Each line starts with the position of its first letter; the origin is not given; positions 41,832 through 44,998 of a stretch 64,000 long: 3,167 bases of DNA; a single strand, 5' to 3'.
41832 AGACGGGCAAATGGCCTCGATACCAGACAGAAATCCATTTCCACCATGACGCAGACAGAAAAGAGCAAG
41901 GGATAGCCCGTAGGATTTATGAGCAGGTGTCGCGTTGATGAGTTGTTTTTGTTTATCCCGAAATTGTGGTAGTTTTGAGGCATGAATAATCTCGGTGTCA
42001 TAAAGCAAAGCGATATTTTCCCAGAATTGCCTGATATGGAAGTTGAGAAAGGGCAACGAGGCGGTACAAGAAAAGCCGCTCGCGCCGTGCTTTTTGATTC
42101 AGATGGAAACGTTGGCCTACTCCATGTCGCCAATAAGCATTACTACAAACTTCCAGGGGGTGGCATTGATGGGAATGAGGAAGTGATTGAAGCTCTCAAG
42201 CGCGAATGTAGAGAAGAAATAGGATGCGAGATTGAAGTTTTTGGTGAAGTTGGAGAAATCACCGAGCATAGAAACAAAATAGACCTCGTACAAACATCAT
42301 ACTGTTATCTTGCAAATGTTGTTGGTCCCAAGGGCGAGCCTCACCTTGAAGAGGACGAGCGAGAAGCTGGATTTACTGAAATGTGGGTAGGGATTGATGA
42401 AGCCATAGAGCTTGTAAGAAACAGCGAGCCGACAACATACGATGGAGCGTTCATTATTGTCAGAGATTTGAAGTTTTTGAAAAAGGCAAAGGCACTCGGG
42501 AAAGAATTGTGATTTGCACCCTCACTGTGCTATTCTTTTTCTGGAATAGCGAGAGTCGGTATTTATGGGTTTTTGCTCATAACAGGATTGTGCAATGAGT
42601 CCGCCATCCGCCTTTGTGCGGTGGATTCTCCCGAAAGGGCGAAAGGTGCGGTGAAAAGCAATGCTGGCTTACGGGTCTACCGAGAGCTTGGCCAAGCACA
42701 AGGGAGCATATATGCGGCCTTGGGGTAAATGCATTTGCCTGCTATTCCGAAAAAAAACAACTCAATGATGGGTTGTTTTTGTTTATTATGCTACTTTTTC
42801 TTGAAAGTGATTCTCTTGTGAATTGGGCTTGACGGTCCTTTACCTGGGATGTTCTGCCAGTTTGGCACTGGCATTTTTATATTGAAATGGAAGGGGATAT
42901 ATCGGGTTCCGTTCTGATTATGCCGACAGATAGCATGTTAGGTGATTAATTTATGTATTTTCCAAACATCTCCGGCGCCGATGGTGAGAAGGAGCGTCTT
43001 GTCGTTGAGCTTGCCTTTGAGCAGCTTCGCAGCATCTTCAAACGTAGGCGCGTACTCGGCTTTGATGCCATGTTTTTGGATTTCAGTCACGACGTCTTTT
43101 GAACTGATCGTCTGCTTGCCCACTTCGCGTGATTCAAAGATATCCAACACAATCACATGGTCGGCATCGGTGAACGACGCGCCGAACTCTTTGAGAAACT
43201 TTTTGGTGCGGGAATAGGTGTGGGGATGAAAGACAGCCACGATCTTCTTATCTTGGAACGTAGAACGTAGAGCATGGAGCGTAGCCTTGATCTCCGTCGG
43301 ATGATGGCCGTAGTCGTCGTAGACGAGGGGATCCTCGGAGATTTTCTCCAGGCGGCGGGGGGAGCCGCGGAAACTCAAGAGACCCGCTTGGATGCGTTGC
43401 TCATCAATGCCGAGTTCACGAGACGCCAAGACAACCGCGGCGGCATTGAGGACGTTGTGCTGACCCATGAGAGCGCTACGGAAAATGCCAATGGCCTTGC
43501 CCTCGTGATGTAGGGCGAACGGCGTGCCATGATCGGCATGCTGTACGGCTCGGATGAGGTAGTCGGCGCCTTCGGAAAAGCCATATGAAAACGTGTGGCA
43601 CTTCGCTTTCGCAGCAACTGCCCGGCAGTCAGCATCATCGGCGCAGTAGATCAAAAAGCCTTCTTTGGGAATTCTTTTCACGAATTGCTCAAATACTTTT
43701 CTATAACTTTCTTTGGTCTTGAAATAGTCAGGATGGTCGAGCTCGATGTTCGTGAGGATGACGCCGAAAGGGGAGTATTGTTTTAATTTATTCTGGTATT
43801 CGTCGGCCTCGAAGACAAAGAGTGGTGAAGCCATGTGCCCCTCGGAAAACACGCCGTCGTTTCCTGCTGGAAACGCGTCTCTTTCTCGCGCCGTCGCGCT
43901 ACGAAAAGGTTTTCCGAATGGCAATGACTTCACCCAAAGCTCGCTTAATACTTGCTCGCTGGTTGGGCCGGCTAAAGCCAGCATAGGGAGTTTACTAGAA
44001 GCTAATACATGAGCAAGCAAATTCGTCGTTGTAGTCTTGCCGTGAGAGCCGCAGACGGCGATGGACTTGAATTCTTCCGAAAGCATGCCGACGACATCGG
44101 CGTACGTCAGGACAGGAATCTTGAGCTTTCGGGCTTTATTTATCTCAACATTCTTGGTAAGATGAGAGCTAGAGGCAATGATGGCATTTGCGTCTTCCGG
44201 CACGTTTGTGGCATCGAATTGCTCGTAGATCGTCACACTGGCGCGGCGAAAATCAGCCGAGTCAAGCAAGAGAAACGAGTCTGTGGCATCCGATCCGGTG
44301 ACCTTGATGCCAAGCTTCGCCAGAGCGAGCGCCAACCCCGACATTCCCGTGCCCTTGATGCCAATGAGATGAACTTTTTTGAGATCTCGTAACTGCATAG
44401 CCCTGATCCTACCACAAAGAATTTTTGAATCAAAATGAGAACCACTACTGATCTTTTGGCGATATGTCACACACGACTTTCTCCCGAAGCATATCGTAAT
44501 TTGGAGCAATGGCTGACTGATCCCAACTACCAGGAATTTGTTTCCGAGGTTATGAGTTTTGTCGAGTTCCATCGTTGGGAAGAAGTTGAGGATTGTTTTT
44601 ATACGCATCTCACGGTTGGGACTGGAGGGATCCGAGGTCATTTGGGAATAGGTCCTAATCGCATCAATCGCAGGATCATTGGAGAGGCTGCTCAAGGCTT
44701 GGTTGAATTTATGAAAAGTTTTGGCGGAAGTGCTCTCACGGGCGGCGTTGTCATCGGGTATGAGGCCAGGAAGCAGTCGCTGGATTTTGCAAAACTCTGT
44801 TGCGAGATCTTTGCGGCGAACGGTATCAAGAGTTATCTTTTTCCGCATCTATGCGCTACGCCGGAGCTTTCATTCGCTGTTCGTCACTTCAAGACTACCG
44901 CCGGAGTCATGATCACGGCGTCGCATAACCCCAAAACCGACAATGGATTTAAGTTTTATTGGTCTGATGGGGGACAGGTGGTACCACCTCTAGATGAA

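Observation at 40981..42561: HAD phosphatase + GIY-YIG-like nuclease + NUDIX hydrolase cassette bracketed by a repeated hairpin motif that mimics the rnpB P1 strands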

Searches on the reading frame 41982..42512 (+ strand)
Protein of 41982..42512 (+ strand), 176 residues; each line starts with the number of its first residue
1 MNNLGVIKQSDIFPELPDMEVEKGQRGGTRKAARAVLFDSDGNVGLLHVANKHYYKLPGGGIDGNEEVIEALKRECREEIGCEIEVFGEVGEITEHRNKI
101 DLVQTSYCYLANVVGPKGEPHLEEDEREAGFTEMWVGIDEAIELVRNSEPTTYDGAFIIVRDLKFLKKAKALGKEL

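Call 5: search_protein_families(library=pfam, proteins=[window:41982-42512:+], max_evalue=1)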
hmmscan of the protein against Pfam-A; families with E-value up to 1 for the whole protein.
window:41982-42512:+ (176 aa): 3 families
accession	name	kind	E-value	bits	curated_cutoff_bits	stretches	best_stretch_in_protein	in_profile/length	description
PF00293.34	NUDIX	-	8.9e-14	52.1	21.1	1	29-143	2-121/134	NUDIX domain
PF22327.2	Nudt16-like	-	0.017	15.5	27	1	57-87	37-68/161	U8 snoRNA-decapping enzyme-like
PF13869.12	NUDIX_2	-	0.11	12.3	27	1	44-93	60-110/188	Nucleotide hydrolase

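Call 10: find_encoding_contigs(protein=window:41982-42512:+, flank=10000, max_places=10)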
Protein window:41982-42512:+ (176 aa): 4 contigs read that carry it; 2 places shown.
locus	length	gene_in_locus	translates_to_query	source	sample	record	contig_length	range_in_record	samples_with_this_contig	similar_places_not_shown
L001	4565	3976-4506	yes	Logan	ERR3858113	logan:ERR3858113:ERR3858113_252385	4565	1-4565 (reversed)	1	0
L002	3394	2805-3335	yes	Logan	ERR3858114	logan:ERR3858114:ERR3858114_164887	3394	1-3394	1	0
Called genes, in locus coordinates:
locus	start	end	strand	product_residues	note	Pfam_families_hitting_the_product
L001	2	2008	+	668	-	?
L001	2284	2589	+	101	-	-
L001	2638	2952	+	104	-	-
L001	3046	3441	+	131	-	-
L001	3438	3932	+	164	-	-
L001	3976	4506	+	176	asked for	PF00293:NUDIX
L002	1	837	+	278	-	?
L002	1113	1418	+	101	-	-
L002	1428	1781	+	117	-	-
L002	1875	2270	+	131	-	-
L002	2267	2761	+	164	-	-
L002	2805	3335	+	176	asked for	PF00293:NUDIX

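Call 32: search_protein_families(library=padloc, proteins=[window:41982-42512:+], max_evalue=0.01)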
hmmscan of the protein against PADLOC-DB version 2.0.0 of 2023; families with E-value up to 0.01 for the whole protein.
window:41982-42512:+ (176 aa): 1 family
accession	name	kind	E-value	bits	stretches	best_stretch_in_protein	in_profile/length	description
PDLC04899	PDC-S07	-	3.3e-09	34.5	1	52-123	32-99/135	-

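Call 33: search_protein_families(library=ncbifam, proteins=[window:41982-42512:+], max_evalue=0.1)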
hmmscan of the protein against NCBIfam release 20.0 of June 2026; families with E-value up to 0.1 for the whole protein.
window:41982-42512:+ (176 aa): 15 families
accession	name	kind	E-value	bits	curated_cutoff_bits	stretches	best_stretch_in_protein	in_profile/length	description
NF001936.0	PRK00714.1-3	equivalog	4.2e-06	26.7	118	1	53-106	35-89/155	RNA pyrophosphohydrolase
NF001938.0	PRK00714.1-5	equivalog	6.7e-06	25.6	116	1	48-83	40-75/172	RNA pyrophosphohydrolase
NF006530.0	PRK08999.1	equivalog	7.6e-06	25.2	245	1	33-88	9-68/315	Nudix family hydrolase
NF001937.0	PRK00714.1-4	equivalog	1.7e-05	24.5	139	1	28-85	6-63/161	RNA pyrophosphohydrolase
NF012016.0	PRK15472.1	equivalog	0.00018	21.3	95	1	55-86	33-64/141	nucleoside triphosphatase NudI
NF008044.0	PRK10776.1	equivalog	0.00026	20.9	148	1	48-124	28-98/130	8-oxo-dGTP diphosphatase MutT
TIGR00586.1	mutt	equivalog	0.00032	20.7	97.9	1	50-90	31-69/129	8-oxo-dGTP diphosphatase MutT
NF001935.0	PRK00714.1-2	equivalog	0.00058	19.4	259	1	26-85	4-63/183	RNA pyrophosphohydrolase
NF001934.0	PRK00714.1-1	equivalog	0.0022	17.5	241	1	28-83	6-61/176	RNA pyrophosphohydrolase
NF008736.0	PRK11762.1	equivalog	0.0023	17.5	169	1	55-87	76-108/186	ADP compounds hydrolase NudE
NF003791.0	PRK05379.2-3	equivalog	0.011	14.9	409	1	53-95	227-269/340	bifunctional nicotinamide-nucleotide adenylyltransferase/Nudix hydroxylase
TIGR02705.1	nudix_YtkD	equivalog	0.024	14.2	154.4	1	51-103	43-95/156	RNA deprotection pyrophosphohydrolase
NF006961.0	PRK09438.1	equivalog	0.029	13.8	103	1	36-86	14-65/151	dihydroneopterin triphosphate diphosphatase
NF003786.0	PRK05379.1-2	equivalog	0.043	13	397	1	52-81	242-271/354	bifunctional nicotinamide-nucleotide adenylyltransferase/Nudix hydroxylase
NF007834.0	PRK10546.1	equivalog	0.049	13.4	156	1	55-88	32-65/135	pyrimidine (deoxy)nucleoside triphosphate diphosphatase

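Call 34: search_protein_families(library=phrogs, proteins=[window:41982-42512:+], max_evalue=0.01)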
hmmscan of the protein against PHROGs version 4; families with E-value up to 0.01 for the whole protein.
window:41982-42512:+ (176 aa): 6 families
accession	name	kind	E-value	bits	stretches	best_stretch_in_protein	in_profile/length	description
phrog_1198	-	other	3.7e-13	50.8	1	29-144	37-153/253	MutT/NUDIX hydrolase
phrog_1185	-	other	8.1e-07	29.7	1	32-97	149-223/301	nudix hydrolase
phrog_10313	-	other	3.6e-06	27.8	1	32-147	13-128/159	nudix hydrolase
phrog_19657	-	other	0.0002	22.4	1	51-87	57-93/176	nudix hydrolase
phrog_15528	-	head and packaging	0.00043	19.8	1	24-97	516-587/794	portal protein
phrog_9999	-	other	0.0013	19.6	1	57-86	57-87/186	nudix hydrolase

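Call 45: find_homologous_proteins(query=window:41982-42512:+, max_evalue=1e-10)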
Query window:41982-42512:+ (176 aa): 691 proteins with E <= 1e-10 among 791 candidates; the best 120 are listed.
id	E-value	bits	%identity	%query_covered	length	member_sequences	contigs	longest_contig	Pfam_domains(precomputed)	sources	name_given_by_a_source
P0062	1.2e-112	392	100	100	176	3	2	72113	PF00293.35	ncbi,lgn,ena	ncbi:MAG: NUDIX domain-containing protein [Patescibacteria group bacterium]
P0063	7.7e-57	210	85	64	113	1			PF00293.35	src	-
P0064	1.2e-53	200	57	98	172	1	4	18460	PF00293.35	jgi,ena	-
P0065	2.7e-53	199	55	95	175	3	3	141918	PF00293.35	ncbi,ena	-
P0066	2.4e-52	195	55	98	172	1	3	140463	PF00293.35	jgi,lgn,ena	-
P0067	4.2e-50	188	53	98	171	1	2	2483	PF00293.35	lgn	-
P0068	5.7e-49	184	54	97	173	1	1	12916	PF00293.35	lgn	-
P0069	6.3e-49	184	55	98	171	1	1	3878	PF00293.35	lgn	-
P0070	6.5e-49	184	54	97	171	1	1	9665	PF00293.35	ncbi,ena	-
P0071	6.7e-49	184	52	99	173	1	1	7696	PF00293.35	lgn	-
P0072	8.9e-49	184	54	91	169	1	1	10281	PF00293.35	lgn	-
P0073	2.7e-48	182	52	88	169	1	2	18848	PF00293.35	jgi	jgi:8-oxo-dGTP pyrophosphatase MutT (NUDIX family)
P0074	5.5e-48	181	52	90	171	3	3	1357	PF00293.35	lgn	-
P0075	9.5e-48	181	59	80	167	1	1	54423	PF00293.35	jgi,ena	jgi:8-oxo-dGTP pyrophosphatase MutT (NUDIX family)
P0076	1.0e-47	180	53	90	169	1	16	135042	PF00293.35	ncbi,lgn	-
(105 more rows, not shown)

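Call 55: find_encoding_contigs(protein=P0064, flank=6000, max_places=4)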
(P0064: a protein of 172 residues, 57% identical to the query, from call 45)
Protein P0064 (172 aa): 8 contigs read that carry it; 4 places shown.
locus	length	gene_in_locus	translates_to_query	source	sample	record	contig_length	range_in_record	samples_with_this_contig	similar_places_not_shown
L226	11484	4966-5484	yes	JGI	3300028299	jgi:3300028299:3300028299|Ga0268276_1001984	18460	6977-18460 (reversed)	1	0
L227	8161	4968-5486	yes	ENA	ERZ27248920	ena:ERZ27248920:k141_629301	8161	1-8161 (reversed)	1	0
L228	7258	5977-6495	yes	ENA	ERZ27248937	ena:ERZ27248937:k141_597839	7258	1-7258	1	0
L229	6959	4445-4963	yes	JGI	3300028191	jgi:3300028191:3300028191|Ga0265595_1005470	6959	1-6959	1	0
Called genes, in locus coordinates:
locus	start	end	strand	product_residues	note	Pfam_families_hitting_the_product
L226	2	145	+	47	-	?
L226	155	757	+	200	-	-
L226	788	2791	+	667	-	PF03030:H_PPase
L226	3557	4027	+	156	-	-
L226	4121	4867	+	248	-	PF03848:TehB (faint), PF13489:Methyltransf_23 (weak), PF07021:MetW, PF13847:Methyltransf_31, PF08241:Methyltransf_11, PF08242:Methyltransf_12 (weak), PF13649:Methyltransf_25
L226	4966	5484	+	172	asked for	PF00293:NUDIX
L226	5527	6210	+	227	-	PF02353:CMAS (weak), PF01209:Ubie_methyltran (weak), PF13489:Methyltransf_23, PF03848:TehB, PF13847:Methyltransf_31, PF08241:Methyltransf_11, PF08242:Methyltransf_12, PF13649:Methyltransf_25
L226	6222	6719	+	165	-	PF00719:Pyrophosphatase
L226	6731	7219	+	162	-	PF00293:NUDIX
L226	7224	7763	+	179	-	-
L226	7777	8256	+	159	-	PF13302:Acetyltransf_3, PF13420:Acetyltransf_4 (weak), PF00583:Acetyltransf_1, PF13673:Acetyltransf_10, PF13508:Acetyltransf_7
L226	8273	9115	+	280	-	-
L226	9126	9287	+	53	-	-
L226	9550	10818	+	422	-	PF05697:Trigger_N, PF00254:FKBP_C, PF05698:Trigger_C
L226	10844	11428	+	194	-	PF00574:CLP_protease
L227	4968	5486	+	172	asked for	PF00293:NUDIX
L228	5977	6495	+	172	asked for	PF00293:NUDIX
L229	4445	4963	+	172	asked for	PF00293:NUDIX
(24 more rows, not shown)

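Call 56: find_encoding_contigs(protein=P0065, flank=6000, max_places=4)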
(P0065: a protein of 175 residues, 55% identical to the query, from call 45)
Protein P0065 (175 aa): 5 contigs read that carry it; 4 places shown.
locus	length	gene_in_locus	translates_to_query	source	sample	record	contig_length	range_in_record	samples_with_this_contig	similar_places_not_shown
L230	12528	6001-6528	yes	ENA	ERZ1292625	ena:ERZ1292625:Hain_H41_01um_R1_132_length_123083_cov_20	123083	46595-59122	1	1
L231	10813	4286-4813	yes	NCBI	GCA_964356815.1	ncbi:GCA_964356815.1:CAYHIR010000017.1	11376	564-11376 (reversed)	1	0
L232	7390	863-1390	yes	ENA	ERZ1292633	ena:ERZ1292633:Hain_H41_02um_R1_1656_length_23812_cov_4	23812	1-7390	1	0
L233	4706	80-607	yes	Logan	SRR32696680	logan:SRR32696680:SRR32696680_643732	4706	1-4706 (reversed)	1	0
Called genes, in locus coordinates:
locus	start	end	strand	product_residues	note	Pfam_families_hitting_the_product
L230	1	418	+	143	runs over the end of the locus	PF01475:FUR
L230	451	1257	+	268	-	PF02535:Zip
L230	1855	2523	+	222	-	PF13384:HTH_23 (weak)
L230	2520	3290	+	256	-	PF00849:PseudoU_synth_2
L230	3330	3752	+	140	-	PF01245:Ribosomal_L19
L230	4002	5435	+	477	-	-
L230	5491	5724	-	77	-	-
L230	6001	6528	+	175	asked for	PF00293:NUDIX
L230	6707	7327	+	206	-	PF00583:Acetyltransf_1 (weak)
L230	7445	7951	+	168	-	PF00929:RNase_T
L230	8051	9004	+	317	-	PF01636:APH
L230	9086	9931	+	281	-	PF04434:SWIM (weak)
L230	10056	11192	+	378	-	PF13784:Fic_N, PF02661:Fic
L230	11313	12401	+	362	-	PF11141:DUF2914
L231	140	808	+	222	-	PF13384:HTH_23 (weak)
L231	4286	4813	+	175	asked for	PF00293:NUDIX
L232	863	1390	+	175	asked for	PF00293:NUDIX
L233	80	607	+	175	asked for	PF00293:NUDIX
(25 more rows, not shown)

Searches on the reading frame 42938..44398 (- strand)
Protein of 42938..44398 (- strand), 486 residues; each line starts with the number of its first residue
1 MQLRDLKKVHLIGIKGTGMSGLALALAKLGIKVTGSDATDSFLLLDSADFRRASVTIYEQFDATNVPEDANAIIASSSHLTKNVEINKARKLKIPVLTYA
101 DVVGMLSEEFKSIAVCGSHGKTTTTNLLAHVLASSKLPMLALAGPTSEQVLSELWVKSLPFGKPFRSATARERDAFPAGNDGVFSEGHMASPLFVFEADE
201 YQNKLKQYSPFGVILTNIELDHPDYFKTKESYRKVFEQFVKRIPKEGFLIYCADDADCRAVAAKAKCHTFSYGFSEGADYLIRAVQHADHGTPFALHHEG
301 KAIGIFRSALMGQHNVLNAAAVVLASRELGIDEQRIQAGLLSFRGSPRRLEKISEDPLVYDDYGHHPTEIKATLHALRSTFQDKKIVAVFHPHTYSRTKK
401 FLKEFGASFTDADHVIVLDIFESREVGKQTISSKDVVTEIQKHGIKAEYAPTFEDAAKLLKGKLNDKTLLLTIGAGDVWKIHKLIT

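Call 14: find_related_loci(query=window:42941-44398:-, collection=genome_contigs, flank=10000)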
Query window:42941-44398:- (486 aa) in genome_contigs; peptide patterns used: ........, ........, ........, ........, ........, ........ (x = any residue, [..] = any of these).
600 stretches matched a pattern (row limit reached: there are more); 586 encode a relative of the query (tblastn E <= 1e-3); the best 80 are kept; 80 distinct loci.
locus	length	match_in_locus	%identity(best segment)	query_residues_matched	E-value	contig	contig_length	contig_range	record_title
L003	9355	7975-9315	48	2-479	3e-140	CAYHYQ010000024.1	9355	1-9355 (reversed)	MAG TPA_asm: uncultured Candidatus Saccharibacteria bacterium isolate ERP119705_co17_36 genome assembly, contig: NODE_11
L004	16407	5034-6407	39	2-483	9e-103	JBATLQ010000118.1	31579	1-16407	MAG: Candidatus Moraniibacteriota bacterium isolate MFD10474_ilm_asm_bin3 k127_309407, whole genome shotgun sequence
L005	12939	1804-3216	36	1-481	1e-101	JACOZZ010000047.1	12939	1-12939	MAG: Candidatus Yanofskybacteria bacterium isolate NC_groundwater_218_Ag_S-0.1um_43_10 S4_GD2017_2_S1_scaffold_3191, who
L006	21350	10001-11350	40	3-481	8e-101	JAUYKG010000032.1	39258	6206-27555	MAG: Candidatus Veblenbacteria bacterium isolate C24_metabat.bin.183 C24_k141_213208, whole genome shotgun sequence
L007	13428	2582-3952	39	1-485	4e-99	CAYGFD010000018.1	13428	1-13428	MAG TPA_asm: uncultured Gammaproteobacteria bacterium isolate ERP113451_co1_458 genome assembly, contig: NODE_5471_lengt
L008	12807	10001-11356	37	1-481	1e-95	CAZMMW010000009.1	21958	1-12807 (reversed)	MAG TPA_asm: uncultured Gammaproteobacteria bacterium isolate SRP257756_co1_229 genome assembly, contig: NODE_1847_lengt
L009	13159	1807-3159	38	2-481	1e-93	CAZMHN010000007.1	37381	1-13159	MAG TPA_asm: uncultured Gammaproteobacteria bacterium isolate binchicken_co66_121 genome assembly, contig: NODE_1885_len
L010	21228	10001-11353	35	3-485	7e-84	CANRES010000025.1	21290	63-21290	MAG: uncultured Clostridia bacterium isolate Lapin-024__bin13 genome assembly, contig: Lapin-024__NODE_3187_length_21290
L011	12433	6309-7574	35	1-481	9e-80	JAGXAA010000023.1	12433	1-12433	MAG: Patescibacteria group bacterium isolate REEB66 contig-150_6626, whole genome shotgun sequence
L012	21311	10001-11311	35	8-485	1e-79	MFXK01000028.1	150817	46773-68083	MAG: Candidatus Peregrinibacteria bacterium RIFOXYB2_FULL_33_20 rifoxyb2_full_scaffold_44, whole genome shotgun sequence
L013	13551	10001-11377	34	1-481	1e-79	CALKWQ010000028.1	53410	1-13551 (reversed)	MAG TPA_asm: uncultured bacterium isolate SRR6007447_bin.26_CONCOCT_v1.1_MAG genome assembly, contig: ERZ724101.304, who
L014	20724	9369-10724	33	2-484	1e-78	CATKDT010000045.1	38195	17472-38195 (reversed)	MAG: uncultured Clostridia bacterium isolate iMGMC-981_1678881706 genome assembly, contig: MegahitA5_8286, whole genome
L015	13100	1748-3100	34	3-485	3e-78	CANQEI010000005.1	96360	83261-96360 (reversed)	MAG: uncultured Clostridia bacterium isolate Lapin-007__bin3 genome assembly, contig: Lapin-007__NODE_33_length_96360_co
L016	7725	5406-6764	35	3-486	3e-78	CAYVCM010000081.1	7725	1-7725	MAG TPA_asm: uncultured Clostridium sp. isolate SRP141132_co4_8 genome assembly, contig: NODE_10258_length_7725_cov_111.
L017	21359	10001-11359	34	2-485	7e-78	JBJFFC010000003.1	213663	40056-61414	MAG: Clostridia bacterium isolate LOHA18_bin.023 NODE_10_length_213663_cov_17.452595, whole genome shotgun sequence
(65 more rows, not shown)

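Call 22: find_encoding_contigs(protein=window:42938-44398:-, flank=10000, max_places=10)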
Protein window:42938-44398:- (486 aa): 4 contigs read that carry it; 2 places shown.
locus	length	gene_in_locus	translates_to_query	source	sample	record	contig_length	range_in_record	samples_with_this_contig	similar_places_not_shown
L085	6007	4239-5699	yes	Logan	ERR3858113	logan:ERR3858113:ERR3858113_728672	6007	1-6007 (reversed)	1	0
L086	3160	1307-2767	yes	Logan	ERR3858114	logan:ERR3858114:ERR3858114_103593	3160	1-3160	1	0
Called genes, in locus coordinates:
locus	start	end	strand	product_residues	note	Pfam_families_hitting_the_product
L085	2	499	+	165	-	?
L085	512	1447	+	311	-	PF00579:tRNA-synt_1b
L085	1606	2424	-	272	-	PF08501:Shikimate_dh_N, PF01488:Shikimate_DH (weak), PF03807:F420_oxidored (faint)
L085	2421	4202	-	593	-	PF02878:PGM_PMM_I, PF02879:PGM_PMM_II, PF02880:PGM_PMM_III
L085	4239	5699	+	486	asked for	PF01225:Mur_ligase, PF08245:Mur_ligase_M, PF02875:Mur_ligase_C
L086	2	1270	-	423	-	?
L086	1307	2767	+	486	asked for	PF01225:Mur_ligase, PF08245:Mur_ligase_M, PF02875:Mur_ligase_C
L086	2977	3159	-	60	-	?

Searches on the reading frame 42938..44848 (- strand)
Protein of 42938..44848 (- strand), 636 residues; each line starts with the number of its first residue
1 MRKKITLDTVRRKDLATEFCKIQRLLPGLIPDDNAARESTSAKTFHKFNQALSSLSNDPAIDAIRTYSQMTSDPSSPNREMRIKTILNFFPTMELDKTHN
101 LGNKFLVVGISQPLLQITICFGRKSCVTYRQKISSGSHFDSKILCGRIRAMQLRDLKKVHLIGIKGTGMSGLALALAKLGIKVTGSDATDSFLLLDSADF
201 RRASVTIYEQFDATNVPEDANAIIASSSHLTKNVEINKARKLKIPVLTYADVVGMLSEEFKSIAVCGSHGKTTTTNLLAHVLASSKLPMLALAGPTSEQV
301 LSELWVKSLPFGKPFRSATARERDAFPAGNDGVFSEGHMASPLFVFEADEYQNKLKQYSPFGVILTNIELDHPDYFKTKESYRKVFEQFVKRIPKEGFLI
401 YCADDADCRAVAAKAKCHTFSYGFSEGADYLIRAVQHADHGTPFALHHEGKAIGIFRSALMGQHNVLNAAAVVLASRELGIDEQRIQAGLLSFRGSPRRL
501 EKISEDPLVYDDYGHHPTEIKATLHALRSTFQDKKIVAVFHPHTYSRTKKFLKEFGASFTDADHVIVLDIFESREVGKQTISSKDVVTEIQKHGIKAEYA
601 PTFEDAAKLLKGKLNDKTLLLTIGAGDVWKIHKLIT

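Call 11: find_encoding_contigs(protein=window:42938-44848:-, flank=10000, max_places=10)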
Protein window:42938-44848:- (636 aa): no gene with exactly this product is on record in the collection.
